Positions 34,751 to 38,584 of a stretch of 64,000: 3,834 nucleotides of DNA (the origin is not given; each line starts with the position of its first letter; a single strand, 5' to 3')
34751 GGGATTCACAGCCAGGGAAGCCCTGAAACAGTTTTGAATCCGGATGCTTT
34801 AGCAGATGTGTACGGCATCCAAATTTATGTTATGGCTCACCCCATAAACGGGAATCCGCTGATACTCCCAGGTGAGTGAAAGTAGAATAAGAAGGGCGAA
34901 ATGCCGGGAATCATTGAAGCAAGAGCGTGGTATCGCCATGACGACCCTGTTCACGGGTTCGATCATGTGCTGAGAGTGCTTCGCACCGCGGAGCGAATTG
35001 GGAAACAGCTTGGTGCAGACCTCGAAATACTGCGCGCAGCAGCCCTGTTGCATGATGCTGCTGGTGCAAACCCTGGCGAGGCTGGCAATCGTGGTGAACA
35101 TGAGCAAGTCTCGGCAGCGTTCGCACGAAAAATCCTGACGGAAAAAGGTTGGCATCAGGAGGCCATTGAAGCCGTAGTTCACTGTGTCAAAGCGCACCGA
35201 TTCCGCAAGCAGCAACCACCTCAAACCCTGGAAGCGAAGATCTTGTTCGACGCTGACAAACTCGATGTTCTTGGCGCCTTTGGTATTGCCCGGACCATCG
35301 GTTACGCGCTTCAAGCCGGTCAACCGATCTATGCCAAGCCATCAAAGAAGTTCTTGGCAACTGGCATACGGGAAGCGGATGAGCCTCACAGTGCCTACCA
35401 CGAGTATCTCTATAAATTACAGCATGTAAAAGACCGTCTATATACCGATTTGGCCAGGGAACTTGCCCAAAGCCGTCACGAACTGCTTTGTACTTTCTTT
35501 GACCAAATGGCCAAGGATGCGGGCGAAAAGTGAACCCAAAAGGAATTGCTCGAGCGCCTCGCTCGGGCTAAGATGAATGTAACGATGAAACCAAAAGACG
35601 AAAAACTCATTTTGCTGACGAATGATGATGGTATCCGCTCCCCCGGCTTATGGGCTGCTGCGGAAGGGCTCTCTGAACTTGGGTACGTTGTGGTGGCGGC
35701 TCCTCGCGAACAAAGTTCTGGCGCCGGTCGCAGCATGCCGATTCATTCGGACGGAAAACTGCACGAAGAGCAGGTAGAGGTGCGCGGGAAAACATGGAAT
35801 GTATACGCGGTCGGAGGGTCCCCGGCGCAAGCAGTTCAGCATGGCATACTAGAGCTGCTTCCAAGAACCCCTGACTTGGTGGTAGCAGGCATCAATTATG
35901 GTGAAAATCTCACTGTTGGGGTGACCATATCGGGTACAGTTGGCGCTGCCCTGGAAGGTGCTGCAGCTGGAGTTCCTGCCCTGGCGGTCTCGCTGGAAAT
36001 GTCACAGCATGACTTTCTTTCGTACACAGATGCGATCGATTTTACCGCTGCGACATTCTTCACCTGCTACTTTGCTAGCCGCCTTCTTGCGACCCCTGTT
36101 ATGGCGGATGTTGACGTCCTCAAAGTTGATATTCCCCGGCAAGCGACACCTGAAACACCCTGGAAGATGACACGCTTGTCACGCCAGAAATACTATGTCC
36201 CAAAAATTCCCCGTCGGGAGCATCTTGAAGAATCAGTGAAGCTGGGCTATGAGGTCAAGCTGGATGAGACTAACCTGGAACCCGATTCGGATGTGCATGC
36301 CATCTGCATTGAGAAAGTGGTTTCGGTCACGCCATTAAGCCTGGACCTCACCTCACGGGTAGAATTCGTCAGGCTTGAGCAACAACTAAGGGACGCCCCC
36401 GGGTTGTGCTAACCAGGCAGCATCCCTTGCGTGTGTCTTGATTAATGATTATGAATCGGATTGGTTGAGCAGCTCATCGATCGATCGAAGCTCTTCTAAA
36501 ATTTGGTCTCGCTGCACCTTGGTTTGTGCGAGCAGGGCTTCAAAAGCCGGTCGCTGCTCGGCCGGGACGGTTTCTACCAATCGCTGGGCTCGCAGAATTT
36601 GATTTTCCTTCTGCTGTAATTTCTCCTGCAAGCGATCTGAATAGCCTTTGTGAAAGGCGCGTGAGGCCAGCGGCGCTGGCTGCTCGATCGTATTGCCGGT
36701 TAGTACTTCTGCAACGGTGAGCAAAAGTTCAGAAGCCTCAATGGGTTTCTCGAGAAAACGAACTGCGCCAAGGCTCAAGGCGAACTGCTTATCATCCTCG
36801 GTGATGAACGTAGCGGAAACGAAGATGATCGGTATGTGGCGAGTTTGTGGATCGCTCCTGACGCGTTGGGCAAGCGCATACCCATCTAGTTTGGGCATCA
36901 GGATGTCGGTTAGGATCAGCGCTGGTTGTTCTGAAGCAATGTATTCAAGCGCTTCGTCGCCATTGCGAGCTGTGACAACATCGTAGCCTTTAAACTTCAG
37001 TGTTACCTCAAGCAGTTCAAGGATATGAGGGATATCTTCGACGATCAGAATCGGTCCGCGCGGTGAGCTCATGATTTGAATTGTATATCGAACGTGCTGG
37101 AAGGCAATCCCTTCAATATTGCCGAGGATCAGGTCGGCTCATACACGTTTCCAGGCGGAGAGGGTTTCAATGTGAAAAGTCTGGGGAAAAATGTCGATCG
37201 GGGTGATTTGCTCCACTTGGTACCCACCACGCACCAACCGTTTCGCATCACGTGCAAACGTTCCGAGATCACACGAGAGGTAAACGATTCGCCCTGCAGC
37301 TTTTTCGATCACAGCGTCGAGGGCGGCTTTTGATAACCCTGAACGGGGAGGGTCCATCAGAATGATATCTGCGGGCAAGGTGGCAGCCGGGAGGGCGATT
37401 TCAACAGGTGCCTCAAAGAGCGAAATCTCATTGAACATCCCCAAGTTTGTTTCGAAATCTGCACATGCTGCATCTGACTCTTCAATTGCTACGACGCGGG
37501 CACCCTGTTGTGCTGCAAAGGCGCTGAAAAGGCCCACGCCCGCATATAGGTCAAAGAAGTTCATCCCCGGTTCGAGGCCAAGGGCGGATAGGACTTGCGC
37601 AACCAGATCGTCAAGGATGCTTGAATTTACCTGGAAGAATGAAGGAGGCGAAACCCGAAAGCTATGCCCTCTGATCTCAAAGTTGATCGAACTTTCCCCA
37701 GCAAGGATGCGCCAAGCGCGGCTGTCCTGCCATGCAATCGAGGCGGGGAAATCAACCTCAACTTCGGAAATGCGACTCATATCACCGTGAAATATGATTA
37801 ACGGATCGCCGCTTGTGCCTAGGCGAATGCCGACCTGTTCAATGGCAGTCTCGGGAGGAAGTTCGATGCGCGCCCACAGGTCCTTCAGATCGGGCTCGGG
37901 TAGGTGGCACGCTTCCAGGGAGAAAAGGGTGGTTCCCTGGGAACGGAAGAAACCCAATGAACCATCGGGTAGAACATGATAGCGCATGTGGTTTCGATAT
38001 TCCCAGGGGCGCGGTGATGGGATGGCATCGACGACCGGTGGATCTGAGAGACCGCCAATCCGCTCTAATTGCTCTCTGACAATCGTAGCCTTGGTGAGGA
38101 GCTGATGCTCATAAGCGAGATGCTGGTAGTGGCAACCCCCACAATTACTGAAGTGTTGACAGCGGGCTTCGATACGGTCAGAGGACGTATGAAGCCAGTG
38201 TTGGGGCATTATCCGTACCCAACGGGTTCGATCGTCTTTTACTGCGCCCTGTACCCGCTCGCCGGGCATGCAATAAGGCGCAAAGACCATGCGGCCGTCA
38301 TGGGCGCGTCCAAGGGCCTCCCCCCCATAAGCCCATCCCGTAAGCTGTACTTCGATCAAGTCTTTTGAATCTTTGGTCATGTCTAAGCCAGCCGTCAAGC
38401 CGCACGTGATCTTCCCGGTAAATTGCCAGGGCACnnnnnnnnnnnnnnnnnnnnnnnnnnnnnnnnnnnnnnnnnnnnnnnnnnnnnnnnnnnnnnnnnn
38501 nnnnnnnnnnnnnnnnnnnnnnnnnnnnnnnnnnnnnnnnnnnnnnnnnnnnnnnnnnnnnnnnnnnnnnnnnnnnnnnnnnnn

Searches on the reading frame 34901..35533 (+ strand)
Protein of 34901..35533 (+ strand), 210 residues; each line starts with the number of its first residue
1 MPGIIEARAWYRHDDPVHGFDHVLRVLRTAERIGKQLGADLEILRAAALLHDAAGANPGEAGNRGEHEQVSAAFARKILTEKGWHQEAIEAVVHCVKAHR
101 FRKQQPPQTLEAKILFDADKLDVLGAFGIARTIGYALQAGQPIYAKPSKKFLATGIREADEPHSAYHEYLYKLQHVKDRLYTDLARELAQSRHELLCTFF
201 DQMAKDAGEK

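Call 91: search_protein_families(library=pfam, proteins=[window:34901-35533:+], max_evalue=0.0001)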
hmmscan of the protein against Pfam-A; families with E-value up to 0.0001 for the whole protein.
window:34901-35533:+ (210 aa): 1 family
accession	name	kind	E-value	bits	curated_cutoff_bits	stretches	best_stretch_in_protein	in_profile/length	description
PF01966.28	HD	-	1.1e-19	71.3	22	1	20-122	2-114/116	HD domain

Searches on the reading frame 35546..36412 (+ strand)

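Call 91: search_protein_families(library=pfam, proteins=[window:35546-36412:+], max_evalue=0.0001)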
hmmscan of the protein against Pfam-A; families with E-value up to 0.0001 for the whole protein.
window:35546-36412:+ (288 aa): 1 family
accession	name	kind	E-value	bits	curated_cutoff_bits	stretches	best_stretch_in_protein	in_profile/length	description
PF01975.23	SurE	-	2.9e-46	158.1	22.1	1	22-216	1-187/189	Survival protein SurE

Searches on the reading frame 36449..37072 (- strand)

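Call 91: search_protein_families(library=pfam, proteins=[window:36449-37072:-], max_evalue=0.0001)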
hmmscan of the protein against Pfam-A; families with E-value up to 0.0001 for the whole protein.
window:36449-37072:- (207 aa): 1 family
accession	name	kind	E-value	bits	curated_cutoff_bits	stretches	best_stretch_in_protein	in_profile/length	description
PF00072.30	Response_reg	-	1.1e-25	90.3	30.2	1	8-119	1-109/111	Response regulator receiver domain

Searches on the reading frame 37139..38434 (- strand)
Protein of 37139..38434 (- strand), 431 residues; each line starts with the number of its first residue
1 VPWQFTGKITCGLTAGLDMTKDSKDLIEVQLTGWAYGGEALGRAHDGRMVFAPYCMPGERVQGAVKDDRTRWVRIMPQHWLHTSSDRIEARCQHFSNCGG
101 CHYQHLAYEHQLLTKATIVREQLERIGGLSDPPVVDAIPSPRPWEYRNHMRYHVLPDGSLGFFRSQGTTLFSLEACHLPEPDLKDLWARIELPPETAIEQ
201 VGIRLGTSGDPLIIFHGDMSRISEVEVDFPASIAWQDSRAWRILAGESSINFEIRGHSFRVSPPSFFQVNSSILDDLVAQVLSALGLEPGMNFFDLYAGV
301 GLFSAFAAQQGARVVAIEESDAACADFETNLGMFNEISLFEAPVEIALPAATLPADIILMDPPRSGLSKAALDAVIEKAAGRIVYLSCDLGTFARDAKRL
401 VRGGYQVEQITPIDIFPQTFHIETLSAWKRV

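Call 91: search_protein_families(library=pfam, proteins=[window:37139-38434:-], max_evalue=0.0001)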
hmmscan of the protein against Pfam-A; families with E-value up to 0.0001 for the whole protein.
window:37139-38434:- (431 aa): 1 family
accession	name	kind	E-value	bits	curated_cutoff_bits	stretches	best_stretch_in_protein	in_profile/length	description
PF05958.17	tRNA_U5-meth_tr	-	1.8e-12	47.4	23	1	356-424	285-350/357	tRNA (Uracil-5-)-methyltransferase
